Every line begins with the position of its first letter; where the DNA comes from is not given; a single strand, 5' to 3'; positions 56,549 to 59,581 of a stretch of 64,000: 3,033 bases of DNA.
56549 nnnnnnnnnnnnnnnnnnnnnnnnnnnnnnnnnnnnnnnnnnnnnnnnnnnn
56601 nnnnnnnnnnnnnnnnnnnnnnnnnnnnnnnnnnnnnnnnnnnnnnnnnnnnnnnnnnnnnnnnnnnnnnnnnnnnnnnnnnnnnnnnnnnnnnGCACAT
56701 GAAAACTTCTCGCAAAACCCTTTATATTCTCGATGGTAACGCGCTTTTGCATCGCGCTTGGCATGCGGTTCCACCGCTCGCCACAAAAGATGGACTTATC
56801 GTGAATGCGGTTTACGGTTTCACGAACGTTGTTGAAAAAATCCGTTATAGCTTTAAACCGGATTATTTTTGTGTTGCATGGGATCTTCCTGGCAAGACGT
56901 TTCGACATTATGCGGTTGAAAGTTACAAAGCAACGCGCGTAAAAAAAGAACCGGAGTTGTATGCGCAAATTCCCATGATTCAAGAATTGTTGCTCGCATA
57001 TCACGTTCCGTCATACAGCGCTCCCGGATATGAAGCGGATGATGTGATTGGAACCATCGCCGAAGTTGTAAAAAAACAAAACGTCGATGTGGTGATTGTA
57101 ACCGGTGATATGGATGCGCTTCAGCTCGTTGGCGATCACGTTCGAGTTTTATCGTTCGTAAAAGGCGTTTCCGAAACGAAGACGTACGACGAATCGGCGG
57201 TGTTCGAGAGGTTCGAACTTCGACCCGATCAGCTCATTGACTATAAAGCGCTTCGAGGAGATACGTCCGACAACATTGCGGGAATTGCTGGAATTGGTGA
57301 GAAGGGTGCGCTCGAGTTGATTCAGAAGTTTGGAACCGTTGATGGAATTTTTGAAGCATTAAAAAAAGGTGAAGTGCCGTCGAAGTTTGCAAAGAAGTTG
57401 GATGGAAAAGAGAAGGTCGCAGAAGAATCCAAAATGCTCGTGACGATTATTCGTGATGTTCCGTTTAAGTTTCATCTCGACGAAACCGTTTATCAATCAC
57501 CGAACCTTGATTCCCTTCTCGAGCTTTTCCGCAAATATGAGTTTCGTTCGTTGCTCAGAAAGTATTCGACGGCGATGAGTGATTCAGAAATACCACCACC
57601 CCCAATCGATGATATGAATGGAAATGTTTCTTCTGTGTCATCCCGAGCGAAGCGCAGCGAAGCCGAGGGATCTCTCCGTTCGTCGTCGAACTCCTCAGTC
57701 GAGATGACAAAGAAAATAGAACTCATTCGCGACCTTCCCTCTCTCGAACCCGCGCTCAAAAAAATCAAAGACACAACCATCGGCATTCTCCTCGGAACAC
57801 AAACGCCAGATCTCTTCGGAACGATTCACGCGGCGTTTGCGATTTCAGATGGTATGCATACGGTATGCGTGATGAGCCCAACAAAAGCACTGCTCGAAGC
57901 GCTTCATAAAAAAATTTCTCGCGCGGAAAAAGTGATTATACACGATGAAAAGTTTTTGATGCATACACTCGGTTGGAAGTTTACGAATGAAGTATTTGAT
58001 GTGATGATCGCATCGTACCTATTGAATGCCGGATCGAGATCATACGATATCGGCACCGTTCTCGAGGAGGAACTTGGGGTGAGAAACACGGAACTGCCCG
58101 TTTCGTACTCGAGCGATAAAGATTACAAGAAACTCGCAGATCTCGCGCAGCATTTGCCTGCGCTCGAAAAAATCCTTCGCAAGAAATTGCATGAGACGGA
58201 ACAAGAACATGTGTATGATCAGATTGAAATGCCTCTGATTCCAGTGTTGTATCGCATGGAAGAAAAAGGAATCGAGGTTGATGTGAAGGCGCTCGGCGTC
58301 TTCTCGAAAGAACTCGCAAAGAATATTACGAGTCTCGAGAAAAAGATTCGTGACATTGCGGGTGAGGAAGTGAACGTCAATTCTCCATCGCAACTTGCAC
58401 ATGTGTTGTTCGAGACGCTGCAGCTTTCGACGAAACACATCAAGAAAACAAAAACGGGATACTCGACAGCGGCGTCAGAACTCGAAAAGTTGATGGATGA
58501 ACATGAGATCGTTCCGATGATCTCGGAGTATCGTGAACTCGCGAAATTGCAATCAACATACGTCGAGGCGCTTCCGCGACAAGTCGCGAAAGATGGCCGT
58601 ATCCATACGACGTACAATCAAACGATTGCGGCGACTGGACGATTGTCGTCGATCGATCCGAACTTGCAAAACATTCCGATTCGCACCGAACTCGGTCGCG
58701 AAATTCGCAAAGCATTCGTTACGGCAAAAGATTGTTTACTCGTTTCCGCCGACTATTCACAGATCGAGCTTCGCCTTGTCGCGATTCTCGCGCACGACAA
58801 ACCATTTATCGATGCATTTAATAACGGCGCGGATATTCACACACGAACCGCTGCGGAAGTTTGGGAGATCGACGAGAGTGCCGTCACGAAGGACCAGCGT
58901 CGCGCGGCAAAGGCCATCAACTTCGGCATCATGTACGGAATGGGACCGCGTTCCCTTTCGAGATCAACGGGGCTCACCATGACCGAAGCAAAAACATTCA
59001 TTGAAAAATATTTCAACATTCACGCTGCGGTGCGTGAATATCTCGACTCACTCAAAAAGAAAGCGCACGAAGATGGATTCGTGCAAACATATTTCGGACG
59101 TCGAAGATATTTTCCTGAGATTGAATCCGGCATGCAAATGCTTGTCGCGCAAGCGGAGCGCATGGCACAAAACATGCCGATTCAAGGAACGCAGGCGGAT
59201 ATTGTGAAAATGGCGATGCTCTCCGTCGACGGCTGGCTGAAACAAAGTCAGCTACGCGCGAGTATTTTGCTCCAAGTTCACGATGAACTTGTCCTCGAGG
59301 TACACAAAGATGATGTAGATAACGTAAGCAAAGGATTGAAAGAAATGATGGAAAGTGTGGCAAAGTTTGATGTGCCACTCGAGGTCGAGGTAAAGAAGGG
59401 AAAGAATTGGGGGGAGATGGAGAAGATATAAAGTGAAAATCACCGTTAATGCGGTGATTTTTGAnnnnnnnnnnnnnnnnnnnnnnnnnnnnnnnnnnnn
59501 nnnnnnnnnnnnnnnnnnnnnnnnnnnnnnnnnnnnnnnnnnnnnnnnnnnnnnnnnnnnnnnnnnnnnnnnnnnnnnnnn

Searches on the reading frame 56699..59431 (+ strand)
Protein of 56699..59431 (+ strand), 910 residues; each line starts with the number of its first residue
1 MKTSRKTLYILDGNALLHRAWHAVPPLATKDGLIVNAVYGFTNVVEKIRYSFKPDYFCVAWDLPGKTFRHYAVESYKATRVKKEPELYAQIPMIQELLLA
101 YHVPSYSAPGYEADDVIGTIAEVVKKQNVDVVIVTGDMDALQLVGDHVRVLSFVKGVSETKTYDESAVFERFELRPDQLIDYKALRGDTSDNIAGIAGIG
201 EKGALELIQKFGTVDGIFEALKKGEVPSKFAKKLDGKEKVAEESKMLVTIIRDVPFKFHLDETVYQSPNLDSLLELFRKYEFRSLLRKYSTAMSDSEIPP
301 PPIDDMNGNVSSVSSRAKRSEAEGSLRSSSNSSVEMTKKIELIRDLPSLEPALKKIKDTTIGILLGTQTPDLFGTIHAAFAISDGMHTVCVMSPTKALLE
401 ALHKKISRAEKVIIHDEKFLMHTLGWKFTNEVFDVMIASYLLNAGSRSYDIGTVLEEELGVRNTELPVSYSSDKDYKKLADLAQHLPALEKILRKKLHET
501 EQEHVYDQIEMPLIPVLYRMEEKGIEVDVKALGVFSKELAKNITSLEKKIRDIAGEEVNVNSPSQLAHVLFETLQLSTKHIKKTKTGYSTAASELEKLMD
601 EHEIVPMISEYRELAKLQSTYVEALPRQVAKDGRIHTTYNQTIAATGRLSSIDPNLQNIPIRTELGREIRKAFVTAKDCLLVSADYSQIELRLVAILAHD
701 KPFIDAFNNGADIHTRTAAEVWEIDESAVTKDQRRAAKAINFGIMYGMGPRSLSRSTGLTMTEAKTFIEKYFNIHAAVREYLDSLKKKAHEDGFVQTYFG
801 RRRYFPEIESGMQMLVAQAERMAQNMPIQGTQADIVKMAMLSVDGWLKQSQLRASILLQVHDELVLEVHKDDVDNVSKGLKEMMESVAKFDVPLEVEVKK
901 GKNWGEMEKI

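Call 95: search_protein_families(library=pfam, proteins=[window:56699-59431:+], max_evalue=0.001)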
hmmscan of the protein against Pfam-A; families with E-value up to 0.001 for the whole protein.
window:56699-59431:+ (910 aa): 4 families
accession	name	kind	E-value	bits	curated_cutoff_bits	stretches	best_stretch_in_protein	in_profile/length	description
PF00476.26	DNA_pol_A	-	4.6e-151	503.5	34.3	1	531-906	3-381/381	DNA polymerase family A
PF02739.22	5_3_exonuc_N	-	1.2e-51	175.1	34.3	1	7-172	1-163/164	5'-3' exonuclease, N-terminal resolvase-like domain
PF01367.25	5_3_exonuc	-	8.1e-27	94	40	1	175-269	2-95/97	5'-3' exonuclease, C-terminal SAM fold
PF22619.2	DNA_polI_exo1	-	0.00013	22.2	27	1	379-457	17-99/140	DNA polymerase I, ribonuclease H-like domain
